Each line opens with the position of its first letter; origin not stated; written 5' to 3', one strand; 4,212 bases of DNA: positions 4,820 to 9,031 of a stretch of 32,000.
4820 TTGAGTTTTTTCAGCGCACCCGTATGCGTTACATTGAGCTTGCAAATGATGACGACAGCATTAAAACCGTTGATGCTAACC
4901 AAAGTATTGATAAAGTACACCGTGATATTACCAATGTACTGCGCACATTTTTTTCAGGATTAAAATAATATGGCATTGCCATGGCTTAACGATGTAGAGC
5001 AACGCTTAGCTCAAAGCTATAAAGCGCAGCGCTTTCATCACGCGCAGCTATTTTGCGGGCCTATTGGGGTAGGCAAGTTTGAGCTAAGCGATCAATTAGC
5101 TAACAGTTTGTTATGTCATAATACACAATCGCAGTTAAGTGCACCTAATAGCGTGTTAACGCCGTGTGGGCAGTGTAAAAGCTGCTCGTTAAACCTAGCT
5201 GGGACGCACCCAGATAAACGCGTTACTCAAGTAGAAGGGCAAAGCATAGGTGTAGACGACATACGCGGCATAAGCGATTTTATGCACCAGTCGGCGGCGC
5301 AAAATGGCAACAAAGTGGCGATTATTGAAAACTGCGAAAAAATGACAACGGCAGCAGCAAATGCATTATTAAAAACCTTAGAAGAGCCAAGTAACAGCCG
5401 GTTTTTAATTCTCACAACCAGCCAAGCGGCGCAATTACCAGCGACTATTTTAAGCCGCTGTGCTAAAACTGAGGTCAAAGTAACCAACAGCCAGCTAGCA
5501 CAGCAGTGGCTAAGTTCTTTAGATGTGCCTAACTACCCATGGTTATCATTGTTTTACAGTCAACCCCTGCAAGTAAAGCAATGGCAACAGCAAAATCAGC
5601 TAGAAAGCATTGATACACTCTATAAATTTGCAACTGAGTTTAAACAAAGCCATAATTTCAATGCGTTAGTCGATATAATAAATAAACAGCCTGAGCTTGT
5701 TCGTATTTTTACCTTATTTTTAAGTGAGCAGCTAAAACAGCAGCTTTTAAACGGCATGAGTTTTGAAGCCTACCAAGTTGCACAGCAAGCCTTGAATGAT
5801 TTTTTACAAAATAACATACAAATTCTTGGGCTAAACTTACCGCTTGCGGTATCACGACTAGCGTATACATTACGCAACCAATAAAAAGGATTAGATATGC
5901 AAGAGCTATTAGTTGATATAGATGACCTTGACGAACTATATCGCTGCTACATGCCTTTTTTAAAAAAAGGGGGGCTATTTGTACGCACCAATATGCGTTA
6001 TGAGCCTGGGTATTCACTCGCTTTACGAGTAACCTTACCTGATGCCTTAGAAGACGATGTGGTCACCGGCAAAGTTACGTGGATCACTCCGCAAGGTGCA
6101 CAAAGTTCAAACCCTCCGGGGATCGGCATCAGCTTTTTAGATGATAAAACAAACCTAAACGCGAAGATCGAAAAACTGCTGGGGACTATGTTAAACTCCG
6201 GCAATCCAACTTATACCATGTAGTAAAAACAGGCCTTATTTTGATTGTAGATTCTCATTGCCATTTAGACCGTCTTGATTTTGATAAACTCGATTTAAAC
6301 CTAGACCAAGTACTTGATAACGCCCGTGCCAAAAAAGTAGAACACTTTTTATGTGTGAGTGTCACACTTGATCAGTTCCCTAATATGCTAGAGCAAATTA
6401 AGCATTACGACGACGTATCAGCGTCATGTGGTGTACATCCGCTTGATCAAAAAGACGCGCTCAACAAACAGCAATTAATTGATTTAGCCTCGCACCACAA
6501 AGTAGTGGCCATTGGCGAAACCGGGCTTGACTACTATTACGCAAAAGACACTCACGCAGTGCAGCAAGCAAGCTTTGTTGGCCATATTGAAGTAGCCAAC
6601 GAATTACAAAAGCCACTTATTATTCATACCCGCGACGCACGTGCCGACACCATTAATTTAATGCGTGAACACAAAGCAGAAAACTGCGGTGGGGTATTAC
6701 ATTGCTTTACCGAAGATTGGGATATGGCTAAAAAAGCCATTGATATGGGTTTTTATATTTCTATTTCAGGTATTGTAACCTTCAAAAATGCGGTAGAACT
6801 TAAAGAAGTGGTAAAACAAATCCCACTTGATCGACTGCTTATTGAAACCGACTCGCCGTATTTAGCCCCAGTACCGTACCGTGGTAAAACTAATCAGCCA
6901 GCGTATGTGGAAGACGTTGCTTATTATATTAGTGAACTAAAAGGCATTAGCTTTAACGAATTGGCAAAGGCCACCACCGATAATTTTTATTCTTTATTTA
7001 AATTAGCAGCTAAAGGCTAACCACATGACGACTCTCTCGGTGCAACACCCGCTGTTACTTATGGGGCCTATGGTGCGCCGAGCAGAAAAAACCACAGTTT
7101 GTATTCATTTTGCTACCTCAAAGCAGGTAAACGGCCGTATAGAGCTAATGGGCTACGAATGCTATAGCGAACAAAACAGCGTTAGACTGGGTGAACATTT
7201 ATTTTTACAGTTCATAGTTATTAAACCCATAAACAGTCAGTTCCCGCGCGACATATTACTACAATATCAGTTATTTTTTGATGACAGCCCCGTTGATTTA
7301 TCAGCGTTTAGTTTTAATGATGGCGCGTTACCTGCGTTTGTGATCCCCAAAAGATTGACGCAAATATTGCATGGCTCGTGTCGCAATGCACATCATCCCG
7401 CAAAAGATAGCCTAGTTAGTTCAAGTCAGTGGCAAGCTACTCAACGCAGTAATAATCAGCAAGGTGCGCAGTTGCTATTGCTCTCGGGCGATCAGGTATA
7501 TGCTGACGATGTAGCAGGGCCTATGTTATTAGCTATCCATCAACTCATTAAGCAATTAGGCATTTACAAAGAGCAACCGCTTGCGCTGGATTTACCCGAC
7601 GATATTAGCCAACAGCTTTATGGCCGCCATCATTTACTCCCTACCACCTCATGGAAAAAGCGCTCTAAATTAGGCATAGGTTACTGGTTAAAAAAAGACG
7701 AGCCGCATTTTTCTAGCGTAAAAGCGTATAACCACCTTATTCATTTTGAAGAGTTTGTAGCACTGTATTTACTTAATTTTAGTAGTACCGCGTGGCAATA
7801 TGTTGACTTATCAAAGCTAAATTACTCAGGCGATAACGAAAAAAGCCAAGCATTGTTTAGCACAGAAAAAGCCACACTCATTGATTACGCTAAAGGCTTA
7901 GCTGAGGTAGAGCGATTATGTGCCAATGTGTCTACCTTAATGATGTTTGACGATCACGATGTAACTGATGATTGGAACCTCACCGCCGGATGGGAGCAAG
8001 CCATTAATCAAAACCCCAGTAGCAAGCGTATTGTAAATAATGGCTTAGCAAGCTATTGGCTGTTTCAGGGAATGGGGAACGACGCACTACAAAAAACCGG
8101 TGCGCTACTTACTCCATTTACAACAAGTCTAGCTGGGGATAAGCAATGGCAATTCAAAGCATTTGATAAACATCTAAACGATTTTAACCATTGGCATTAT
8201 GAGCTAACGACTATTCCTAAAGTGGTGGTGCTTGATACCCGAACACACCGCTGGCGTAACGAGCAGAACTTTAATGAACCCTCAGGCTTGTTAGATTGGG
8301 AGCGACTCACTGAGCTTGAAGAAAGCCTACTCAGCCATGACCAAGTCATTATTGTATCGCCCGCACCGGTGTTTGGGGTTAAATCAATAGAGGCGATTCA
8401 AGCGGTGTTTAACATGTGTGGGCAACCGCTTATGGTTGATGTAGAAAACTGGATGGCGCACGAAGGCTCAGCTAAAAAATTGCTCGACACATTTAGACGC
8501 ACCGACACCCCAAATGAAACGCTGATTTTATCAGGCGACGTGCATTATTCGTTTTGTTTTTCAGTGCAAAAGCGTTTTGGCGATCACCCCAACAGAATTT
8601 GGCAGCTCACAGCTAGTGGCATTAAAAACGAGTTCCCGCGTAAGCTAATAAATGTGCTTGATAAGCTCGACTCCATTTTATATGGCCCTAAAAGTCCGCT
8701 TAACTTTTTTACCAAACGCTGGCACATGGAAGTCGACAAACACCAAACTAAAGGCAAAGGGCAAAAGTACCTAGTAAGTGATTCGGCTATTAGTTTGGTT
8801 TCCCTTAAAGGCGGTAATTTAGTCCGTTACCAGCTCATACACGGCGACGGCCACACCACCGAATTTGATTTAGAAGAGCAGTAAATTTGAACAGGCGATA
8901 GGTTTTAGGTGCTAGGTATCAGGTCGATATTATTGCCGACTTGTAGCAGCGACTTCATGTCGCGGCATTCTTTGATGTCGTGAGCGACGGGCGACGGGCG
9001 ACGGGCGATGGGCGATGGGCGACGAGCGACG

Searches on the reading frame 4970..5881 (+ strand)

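Call 11: search_protein_families(library=ncbifam, proteins=[window:4970-5881:+], max_evalue=0.001)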
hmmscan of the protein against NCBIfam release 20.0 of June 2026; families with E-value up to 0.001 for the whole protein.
window:4970-5881:+ (304 aa): 58 families (the best 25 are shown)
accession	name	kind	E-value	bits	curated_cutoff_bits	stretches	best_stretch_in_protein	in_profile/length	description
NF004310.0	PRK05707.1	equivalog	3.3e-52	177.9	280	1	2-273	4-274/328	DNA polymerase III subunit delta'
TIGR00678.1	holB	equivalog_domain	9.3e-52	175.4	180.6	1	11-183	2-166/188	DNA polymerase III subunit delta'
NF005362.0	PRK06871.1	equivalog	5.1e-49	167.2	456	1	3-259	5-260/327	DNA polymerase III subunit delta'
NF005941.0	PRK07993.1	equivalog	1.9e-40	139.5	477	1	4-258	5-259/334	DNA polymerase III subunit delta'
NF004759.0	PRK06090.1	equivalog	8.7e-39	133.7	457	1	3-281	5-278/319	DNA polymerase III subunit delta'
NF005972.1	PRK08058.1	equivalog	5.9e-37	127.6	340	1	9-189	13-185/328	DNA polymerase III subunit delta'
TIGR02397.1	dnaX_nterm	equivalog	9.8e-32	110.6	250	1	9-176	22-180/355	DNA polymerase III subunit gamma/tau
NF005926.0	PRK07940.1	equivalog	1e-31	110.7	300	1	15-182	29-184/394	DNA polymerase III subunit delta'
NF005677.0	PRK07471.1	equivalog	3.1e-31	108.9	252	1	8-170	26-198/366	DNA polymerase III subunit delta'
NF005408.0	PRK06964.1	equivalog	1.2e-30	107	483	2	89-219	108-239/342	DNA polymerase III subunit delta'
NF006430.0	PRK08699.1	equivalog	1.5e-30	106.3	481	1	1-186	1-186/325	DNA polymerase III subunit delta'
NF006586.0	PRK09112.1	equivalog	2.4e-30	105.9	308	1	8-185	30-213/351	DNA polymerase III subunit delta'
NF004046.1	PRK05563.1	equivalog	4.5e-30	105.1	400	1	9-179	23-184/567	DNA polymerase III subunit gamma/tau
NF011512.0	PRK14950.1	equivalog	8.2e-29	101.2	593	1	9-168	24-175/585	DNA polymerase III subunits gamma and tau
NF011523.0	PRK14962.1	equivalog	1.5e-28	99.8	576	1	8-173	21-177/474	DNA polymerase III subunits gamma and tau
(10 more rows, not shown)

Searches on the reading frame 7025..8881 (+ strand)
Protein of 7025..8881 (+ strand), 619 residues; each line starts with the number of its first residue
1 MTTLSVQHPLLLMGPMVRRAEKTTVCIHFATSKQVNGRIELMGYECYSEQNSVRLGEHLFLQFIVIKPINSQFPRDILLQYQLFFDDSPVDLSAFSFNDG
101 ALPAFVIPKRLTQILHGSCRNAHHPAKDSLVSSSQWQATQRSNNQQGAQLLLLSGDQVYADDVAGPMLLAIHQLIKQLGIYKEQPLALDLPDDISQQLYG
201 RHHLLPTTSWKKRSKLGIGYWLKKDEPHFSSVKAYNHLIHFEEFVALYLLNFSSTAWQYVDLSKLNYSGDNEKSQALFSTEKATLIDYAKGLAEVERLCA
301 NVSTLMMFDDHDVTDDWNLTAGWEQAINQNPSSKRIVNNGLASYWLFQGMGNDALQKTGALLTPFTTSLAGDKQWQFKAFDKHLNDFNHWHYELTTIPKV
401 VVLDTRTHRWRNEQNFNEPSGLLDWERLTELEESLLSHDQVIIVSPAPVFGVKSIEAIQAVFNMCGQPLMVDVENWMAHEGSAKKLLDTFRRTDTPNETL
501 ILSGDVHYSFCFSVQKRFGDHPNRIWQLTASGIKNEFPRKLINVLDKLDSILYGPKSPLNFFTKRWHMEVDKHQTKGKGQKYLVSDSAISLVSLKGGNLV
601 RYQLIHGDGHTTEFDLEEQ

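Call 11: search_protein_families(library=ncbifam, proteins=[window:7025-8881:+], max_evalue=0.001)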
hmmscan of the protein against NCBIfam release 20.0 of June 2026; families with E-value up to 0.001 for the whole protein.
window:7025-8881:+ (619 aa): 0 families

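Call 14: search_protein_families(library=ncbifam, proteins=[window:7025-8881:+], max_evalue=0.001)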
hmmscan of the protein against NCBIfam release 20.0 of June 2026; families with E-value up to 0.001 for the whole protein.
window:7025-8881:+ (619 aa): 0 families

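Call 41: search_protein_families(library=pfam, proteins=[window:7025-8881:+], max_evalue=0.1)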
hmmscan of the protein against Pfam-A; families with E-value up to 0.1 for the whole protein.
window:7025-8881:+ (619 aa): 1 family
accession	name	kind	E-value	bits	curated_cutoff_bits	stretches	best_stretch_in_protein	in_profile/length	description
PF09423.15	PhoD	-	2.7e-09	37.1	27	1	293-535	77-293/343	PhoD-like phosphatase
